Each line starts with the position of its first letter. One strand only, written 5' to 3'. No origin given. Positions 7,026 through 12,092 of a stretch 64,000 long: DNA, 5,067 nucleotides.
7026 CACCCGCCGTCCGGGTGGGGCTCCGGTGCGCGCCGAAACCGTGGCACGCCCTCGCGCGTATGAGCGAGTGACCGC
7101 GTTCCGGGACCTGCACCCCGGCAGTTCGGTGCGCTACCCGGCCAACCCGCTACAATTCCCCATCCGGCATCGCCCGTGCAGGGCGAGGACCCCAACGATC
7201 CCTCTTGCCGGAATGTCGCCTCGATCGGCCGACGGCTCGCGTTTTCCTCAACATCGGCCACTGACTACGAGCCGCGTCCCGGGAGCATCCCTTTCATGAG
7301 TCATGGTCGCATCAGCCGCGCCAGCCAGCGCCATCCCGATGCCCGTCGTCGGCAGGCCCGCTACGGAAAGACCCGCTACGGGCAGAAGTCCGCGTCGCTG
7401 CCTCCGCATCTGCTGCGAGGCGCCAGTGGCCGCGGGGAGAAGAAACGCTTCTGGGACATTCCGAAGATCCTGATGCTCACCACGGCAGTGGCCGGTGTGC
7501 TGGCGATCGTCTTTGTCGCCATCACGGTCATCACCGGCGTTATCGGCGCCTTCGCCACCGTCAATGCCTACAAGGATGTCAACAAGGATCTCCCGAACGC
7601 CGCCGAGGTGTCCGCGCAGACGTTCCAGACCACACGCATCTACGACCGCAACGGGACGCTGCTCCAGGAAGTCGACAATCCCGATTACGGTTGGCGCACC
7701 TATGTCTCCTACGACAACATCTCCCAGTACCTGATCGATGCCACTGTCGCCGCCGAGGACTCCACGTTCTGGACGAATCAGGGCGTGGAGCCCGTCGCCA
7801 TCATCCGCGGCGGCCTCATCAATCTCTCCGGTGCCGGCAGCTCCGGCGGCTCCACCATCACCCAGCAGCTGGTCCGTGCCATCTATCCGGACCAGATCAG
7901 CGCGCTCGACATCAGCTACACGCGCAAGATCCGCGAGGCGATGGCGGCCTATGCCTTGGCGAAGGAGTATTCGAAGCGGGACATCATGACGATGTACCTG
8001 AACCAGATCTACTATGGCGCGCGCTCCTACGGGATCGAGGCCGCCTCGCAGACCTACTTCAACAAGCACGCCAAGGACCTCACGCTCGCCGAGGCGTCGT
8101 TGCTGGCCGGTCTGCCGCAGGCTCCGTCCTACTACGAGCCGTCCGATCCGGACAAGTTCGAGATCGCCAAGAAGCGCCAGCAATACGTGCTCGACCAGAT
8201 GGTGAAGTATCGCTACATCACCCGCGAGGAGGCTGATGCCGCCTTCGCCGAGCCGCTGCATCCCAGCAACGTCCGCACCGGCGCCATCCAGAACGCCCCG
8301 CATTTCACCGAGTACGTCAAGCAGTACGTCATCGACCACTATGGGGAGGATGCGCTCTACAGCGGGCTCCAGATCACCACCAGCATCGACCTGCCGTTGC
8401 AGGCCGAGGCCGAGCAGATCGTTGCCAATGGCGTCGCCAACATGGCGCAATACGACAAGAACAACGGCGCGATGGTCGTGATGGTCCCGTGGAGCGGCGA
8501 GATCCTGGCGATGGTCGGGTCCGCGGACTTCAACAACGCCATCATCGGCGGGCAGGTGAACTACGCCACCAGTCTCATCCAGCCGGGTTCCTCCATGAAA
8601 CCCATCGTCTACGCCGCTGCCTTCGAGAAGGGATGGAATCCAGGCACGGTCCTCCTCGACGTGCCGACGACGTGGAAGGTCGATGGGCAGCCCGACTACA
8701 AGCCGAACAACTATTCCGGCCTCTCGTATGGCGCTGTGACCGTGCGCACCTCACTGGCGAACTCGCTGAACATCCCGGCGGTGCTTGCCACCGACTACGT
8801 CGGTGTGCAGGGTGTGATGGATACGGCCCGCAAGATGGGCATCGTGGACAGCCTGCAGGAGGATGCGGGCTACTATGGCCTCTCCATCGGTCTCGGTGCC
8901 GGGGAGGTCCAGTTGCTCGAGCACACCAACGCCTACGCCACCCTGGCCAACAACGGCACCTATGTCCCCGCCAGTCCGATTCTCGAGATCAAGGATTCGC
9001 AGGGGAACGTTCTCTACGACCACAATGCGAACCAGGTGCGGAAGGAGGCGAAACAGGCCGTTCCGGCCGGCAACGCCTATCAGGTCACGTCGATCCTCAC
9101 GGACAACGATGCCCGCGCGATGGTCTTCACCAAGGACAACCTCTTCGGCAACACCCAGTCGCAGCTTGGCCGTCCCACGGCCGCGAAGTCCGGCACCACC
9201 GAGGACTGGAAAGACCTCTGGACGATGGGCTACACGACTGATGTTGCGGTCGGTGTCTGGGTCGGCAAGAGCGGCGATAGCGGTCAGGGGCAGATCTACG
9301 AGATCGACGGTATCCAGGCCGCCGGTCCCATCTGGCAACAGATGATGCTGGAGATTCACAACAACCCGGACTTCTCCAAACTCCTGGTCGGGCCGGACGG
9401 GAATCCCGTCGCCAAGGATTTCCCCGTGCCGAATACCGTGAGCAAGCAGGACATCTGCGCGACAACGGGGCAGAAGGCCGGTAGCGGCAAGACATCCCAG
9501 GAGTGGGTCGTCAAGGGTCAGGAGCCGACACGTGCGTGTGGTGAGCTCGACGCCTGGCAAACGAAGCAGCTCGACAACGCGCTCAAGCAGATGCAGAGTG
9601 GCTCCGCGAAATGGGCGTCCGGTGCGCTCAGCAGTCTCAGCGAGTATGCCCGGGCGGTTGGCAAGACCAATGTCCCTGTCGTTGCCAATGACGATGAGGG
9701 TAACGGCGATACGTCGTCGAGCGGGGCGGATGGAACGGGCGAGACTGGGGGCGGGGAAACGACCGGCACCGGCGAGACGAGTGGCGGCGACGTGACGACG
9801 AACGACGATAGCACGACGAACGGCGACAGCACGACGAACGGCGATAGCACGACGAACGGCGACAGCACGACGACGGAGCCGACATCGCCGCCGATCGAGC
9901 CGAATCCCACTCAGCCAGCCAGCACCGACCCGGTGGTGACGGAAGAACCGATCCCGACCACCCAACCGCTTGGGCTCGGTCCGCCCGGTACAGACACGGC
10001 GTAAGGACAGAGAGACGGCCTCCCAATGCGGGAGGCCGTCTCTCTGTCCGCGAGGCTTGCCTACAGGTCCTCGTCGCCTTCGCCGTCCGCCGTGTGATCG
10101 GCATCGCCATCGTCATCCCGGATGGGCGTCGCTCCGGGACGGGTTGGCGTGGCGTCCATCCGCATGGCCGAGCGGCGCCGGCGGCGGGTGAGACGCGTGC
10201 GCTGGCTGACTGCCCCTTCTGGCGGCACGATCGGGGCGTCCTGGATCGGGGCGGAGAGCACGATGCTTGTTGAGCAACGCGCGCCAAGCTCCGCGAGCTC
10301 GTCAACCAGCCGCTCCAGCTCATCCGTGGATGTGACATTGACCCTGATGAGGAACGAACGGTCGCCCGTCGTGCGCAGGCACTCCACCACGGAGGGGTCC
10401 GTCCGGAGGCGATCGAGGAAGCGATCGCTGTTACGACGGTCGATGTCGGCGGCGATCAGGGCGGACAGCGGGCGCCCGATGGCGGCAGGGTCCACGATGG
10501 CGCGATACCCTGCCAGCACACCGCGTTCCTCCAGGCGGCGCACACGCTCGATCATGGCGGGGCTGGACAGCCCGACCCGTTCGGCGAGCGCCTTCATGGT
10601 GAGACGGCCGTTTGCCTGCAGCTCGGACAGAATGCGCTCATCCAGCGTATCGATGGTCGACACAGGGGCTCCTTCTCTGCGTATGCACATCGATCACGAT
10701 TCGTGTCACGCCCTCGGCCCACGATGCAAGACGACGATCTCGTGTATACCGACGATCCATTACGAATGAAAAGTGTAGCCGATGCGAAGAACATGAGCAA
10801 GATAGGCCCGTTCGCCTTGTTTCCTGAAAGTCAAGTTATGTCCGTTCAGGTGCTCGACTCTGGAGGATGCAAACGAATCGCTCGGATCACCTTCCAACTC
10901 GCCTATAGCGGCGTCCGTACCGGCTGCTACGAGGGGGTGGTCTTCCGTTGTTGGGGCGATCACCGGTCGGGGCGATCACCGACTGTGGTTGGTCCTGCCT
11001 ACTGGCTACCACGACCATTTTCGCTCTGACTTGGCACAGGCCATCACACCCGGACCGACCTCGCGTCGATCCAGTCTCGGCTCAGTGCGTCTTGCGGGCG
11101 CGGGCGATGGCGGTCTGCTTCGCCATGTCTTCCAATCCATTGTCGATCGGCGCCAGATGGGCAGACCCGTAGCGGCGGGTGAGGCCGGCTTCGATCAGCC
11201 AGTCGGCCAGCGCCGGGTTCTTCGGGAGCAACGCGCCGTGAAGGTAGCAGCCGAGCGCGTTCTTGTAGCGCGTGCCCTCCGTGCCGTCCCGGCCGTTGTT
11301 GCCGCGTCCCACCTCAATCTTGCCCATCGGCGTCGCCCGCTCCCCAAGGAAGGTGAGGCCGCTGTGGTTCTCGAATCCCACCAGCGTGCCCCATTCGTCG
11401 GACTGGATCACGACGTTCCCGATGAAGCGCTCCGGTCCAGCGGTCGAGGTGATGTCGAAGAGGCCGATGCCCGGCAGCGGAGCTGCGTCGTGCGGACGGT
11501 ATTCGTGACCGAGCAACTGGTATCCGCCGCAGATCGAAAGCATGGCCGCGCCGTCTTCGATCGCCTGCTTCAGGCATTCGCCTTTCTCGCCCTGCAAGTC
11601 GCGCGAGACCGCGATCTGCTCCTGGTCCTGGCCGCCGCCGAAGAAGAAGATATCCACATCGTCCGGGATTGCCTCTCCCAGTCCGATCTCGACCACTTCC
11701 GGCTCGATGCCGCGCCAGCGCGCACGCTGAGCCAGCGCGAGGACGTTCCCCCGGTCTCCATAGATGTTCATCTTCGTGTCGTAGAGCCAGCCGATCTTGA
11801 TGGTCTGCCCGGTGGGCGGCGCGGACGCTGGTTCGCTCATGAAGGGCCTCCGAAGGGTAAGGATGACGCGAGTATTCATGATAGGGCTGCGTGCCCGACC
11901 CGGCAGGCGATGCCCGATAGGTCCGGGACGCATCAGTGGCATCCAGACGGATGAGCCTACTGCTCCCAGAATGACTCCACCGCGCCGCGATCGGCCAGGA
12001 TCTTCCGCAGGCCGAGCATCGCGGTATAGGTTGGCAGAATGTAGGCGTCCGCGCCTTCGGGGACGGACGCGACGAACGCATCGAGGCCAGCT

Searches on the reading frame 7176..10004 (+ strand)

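Call 81: search_protein_families(library=pfam, proteins=[window:7176-10004:+], max_evalue=0.00001)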
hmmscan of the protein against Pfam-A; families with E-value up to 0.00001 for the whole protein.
window:7176-10004:+ (942 aa): 2 families
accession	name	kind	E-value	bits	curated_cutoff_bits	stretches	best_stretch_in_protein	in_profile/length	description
PF00912.28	Transgly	-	6.2e-56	189.1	27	1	160-342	2-177/178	Transglycosylase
PF00905.27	Transpeptidase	-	4.5e-23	82.3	22.1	1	431-689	1-267/299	Penicillin binding protein transpeptidase domain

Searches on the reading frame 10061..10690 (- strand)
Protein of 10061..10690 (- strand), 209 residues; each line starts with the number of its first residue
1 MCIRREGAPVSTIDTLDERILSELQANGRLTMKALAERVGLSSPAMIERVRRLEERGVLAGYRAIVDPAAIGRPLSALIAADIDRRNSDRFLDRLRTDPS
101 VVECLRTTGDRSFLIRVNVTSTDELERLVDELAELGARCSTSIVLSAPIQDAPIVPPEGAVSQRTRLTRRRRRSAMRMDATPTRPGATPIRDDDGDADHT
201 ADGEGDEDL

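Call 81: search_protein_families(library=pfam, proteins=[window:10061-10690:-], max_evalue=0.00001)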
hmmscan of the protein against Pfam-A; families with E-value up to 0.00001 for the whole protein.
window:10061-10690:- (209 aa): 5 families
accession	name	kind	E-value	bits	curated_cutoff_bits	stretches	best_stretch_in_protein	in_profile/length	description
PF13412.12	HTH_24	-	2.8e-16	59.2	21.9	1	14-59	2-47/48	Winged helix-turn-helix DNA-binding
PF13404.12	HTH_AsnC-type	-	5.2e-15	55.4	27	1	13-54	1-42/42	AsnC-type helix-turn-helix domain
PF01037.27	AsnC_trans_reg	-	1.8e-12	47.4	25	1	84-146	6-72/73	Lrp/AsnC ligand binding domain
PF12802.13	MarR_2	-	3.7e-06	27.4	27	0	19-59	9-50/61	MarR family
PF01047.28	MarR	-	4.2e-06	27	24.6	0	19-59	7-47/59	MarR family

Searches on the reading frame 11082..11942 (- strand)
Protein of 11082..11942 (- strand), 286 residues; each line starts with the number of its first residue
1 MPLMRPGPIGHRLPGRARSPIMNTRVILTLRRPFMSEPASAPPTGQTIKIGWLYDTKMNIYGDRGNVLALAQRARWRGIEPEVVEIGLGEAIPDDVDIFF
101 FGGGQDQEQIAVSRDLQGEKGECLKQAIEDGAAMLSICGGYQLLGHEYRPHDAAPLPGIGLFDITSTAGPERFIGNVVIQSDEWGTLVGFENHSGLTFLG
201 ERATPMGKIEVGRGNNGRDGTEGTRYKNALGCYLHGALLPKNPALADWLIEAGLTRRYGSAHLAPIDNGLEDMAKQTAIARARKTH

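Call 81: search_protein_families(library=pfam, proteins=[window:11082-11942:-], max_evalue=0.00001)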
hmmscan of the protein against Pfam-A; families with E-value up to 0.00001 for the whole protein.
window:11082-11942:- (286 aa): 1 family
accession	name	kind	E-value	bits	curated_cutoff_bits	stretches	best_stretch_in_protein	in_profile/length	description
PF07685.20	GATase_3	-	3.7e-36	125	27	1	49-242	1-195/196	CobB/CobQ-like glutamine amidotransferase domain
